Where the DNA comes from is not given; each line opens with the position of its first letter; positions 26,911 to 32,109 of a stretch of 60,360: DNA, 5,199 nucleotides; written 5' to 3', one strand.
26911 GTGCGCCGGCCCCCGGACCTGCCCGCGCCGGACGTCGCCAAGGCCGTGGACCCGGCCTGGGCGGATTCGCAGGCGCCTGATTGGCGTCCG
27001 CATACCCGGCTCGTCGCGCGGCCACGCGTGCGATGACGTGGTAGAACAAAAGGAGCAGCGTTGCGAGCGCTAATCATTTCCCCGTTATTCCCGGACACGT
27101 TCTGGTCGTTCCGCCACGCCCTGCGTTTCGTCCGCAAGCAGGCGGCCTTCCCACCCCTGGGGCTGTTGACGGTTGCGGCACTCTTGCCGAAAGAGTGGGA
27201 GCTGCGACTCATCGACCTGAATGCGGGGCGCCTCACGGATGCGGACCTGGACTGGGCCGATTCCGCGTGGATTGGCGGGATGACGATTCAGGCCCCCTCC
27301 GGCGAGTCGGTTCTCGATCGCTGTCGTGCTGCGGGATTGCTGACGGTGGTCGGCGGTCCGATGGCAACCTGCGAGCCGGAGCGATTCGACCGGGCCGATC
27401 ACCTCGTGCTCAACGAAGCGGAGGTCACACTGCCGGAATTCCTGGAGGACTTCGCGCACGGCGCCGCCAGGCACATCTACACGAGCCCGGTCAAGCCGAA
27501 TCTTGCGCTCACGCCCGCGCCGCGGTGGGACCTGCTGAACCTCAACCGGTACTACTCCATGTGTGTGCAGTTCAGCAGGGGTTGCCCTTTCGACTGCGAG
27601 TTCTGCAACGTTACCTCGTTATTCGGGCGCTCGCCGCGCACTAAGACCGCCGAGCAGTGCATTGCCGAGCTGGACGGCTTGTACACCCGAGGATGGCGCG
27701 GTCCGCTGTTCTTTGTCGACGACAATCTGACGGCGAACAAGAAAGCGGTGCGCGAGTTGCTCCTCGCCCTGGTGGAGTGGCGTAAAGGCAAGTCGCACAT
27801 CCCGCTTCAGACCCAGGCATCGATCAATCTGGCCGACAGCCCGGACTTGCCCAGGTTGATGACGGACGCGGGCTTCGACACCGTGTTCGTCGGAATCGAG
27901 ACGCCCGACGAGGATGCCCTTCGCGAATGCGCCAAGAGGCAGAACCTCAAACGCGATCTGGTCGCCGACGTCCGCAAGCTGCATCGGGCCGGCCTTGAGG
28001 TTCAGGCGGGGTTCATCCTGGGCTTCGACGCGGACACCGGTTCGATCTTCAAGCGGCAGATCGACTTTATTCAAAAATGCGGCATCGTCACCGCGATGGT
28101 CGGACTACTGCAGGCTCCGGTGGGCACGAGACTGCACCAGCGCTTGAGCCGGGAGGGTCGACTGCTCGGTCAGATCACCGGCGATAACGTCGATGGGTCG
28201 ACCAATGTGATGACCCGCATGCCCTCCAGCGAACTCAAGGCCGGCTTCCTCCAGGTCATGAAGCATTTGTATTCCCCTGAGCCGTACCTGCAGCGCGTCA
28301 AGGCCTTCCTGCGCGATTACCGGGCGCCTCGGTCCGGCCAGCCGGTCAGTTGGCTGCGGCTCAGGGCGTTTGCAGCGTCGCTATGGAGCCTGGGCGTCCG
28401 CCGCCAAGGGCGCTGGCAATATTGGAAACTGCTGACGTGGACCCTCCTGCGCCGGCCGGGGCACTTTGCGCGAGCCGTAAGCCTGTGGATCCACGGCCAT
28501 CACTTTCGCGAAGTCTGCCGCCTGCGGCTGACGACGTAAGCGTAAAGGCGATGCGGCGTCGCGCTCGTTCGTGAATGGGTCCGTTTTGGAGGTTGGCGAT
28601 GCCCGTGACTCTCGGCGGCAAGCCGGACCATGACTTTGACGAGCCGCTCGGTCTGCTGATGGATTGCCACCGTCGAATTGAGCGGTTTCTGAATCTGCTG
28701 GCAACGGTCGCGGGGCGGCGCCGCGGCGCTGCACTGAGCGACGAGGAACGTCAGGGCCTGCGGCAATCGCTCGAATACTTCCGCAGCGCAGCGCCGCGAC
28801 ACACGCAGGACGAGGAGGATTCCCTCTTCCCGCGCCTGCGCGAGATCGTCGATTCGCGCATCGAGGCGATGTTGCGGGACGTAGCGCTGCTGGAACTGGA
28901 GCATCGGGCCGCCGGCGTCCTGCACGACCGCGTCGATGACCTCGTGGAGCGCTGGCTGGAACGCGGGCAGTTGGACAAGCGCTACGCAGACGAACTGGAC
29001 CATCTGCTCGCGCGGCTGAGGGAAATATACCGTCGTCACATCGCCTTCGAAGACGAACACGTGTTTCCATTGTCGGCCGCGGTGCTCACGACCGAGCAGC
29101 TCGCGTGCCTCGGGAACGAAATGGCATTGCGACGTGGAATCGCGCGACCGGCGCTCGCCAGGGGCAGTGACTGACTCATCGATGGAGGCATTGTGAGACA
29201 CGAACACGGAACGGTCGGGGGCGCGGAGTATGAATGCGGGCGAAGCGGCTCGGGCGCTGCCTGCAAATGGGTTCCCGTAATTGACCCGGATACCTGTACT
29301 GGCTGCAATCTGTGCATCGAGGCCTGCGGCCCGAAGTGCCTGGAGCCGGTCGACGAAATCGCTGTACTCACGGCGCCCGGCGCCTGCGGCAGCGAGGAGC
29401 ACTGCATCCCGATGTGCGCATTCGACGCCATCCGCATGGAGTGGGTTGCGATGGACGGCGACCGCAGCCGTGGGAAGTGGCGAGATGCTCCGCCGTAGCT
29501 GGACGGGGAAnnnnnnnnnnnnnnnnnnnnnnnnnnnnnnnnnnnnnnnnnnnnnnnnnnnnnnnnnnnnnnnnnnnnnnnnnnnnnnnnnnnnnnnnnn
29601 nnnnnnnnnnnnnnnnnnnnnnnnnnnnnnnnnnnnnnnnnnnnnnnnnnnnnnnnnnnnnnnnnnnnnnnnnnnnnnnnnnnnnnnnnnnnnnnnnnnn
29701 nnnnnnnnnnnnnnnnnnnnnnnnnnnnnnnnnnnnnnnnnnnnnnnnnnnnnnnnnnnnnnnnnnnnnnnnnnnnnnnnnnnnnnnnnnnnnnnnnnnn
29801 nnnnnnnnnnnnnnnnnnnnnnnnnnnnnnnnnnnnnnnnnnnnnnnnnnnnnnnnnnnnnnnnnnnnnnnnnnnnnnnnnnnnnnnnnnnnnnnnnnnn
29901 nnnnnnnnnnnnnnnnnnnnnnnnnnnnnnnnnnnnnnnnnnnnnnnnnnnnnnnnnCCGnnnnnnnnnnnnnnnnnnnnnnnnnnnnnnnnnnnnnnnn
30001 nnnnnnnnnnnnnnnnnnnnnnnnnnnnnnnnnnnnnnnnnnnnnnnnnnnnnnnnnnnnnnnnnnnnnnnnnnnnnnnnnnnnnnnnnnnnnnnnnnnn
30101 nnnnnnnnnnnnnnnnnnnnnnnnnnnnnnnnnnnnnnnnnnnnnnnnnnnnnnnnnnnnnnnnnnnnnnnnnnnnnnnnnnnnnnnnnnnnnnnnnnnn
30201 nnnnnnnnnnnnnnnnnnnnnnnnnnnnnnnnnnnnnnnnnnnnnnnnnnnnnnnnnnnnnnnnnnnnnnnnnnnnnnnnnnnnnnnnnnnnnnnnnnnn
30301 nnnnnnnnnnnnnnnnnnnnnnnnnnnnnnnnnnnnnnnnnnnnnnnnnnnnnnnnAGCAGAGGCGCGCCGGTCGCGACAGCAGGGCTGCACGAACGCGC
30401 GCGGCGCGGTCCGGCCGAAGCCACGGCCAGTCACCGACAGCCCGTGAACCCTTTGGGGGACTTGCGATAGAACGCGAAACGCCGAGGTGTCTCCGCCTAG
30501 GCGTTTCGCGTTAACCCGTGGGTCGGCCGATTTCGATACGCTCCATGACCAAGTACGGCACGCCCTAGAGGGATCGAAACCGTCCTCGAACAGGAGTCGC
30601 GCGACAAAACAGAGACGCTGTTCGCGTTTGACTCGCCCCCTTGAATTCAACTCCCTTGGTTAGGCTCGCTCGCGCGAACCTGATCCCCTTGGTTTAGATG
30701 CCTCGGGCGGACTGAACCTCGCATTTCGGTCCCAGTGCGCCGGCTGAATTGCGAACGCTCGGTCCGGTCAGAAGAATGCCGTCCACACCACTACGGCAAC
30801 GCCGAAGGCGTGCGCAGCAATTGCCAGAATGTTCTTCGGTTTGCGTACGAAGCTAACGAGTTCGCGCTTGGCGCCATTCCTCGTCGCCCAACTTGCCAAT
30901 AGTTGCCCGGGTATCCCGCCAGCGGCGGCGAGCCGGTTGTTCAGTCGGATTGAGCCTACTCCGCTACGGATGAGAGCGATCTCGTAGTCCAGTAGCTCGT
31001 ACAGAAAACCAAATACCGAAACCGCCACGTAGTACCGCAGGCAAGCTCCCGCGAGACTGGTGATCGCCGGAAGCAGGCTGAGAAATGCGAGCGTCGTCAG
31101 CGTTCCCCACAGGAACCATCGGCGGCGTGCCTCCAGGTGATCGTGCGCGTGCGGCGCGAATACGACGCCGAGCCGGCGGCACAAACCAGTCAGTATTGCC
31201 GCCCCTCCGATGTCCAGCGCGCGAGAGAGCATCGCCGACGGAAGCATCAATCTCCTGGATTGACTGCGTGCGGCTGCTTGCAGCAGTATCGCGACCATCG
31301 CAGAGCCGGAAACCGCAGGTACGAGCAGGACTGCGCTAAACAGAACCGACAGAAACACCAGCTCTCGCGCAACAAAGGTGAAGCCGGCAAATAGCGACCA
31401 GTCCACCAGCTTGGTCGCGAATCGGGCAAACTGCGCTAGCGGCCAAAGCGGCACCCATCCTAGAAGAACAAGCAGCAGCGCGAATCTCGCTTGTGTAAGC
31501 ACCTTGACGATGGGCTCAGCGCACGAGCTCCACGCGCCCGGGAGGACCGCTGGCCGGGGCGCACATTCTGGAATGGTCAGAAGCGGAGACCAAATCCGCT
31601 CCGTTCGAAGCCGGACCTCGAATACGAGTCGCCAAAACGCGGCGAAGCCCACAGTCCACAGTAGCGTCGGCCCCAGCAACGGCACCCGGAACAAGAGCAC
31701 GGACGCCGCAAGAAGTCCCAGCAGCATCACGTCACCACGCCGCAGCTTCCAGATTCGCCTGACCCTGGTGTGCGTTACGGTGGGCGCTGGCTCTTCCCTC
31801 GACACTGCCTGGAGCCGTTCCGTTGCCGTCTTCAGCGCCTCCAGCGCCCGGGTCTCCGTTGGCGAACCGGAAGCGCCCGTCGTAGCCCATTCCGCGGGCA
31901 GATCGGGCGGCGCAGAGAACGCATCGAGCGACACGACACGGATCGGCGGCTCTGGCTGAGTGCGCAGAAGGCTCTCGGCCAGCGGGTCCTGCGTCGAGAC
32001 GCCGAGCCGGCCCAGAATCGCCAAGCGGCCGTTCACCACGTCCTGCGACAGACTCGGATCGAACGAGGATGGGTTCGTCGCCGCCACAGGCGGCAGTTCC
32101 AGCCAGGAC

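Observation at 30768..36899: Giant membrane-anchored DEAH/RHA helicase: Zn-ribbon, HrpA-like motor, ~1000-aa beta-rich middle and a C-terminal multi-TM domain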

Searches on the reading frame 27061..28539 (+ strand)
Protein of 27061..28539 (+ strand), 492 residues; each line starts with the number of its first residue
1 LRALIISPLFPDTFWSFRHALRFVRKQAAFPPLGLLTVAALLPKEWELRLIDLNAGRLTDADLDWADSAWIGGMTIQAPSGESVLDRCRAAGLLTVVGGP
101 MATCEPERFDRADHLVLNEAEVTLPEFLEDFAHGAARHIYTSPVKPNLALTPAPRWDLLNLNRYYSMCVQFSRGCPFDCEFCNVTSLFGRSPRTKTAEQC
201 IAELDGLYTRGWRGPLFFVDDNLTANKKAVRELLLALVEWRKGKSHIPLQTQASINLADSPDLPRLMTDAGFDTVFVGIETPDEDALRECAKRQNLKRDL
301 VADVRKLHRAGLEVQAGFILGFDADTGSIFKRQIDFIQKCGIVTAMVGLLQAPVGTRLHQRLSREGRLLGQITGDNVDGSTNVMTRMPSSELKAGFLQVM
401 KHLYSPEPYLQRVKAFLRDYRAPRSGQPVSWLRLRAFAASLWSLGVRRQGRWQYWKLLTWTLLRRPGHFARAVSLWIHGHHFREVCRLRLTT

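Call 14: search_protein_families(library=pfam, proteins=[window:27061-28539:+], max_evalue=0.01)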
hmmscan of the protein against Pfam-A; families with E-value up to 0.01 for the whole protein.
window:27061-28539:+ (492 aa): 3 families
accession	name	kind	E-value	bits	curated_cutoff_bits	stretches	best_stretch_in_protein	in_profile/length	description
PF13282.11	DUF4070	-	2.5e-39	135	22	1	356-487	1-136/144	Domain of unknown function (DUF4070)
PF04055.27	Radical_SAM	-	2.3e-15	57.6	29.5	1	170-327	2-156/166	Radical SAM superfamily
PF02310.24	B12-binding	-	4.4e-07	30.2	32.1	1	30-127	12-120/121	B12 binding domain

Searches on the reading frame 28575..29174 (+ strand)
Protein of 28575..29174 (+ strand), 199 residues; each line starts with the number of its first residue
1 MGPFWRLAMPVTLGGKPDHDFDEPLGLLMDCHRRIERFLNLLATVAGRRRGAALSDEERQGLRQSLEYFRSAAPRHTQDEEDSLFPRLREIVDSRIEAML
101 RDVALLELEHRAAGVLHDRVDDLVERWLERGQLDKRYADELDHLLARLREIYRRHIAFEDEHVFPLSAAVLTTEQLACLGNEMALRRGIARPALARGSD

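Call 14: search_protein_families(library=pfam, proteins=[window:28575-29174:+], max_evalue=0.01)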
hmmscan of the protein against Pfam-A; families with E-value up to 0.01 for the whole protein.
window:28575-29174:+ (199 aa): 1 family
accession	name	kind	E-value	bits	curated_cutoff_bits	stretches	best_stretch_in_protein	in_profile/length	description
PF01814.28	Hemerythrin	-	9e-16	58.9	25.3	1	25-166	3-126/127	Hemerythrin HHE cation binding domain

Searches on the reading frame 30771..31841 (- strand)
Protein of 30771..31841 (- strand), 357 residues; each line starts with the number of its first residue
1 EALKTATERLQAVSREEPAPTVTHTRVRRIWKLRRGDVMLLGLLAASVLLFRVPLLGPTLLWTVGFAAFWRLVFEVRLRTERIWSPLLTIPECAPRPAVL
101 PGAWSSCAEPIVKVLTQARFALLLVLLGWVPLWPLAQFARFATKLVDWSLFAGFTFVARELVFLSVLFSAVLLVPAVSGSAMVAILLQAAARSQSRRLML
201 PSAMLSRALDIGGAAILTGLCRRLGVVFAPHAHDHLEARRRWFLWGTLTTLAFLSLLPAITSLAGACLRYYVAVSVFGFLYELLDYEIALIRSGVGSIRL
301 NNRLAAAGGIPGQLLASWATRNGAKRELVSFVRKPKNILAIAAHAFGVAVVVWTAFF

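Call 36: search_protein_representatives(protein=window:30771-31841:-)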
Query: 357 residues. Proteins with E-value up to 0.001 (for the whole library): 1; up to 1e-10: 1; up to 1e-30: 1. The best 1 are listed.
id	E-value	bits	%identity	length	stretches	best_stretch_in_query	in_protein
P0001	4.9e-223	755.9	100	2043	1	1-357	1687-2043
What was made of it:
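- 30768..31739 (-): Orphan polytopic membrane domain (residues 1735-2057, about 8-9 hydrophobic helices) plus the stop codon. The only hit among 1.84 billion representative proteins is the protein itself: call 36.
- Closest known: TM-effector fusions of abortive-infection systems. Different: Here there are 8-9 C-terminal helices with no homologue (call 36).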

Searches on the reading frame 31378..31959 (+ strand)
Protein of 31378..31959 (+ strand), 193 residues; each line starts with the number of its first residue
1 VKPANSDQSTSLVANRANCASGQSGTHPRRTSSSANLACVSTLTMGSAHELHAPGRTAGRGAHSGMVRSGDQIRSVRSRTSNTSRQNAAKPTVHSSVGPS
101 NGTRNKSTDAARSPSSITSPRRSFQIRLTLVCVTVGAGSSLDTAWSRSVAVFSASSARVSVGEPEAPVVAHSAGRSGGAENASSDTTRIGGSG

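Call 64: search_protein_families(library=pfam, proteins=[window:31378-31959:+], max_evalue=0.001)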
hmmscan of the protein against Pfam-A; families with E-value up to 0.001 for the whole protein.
window:31378-31959:+ (193 aa): 0 families
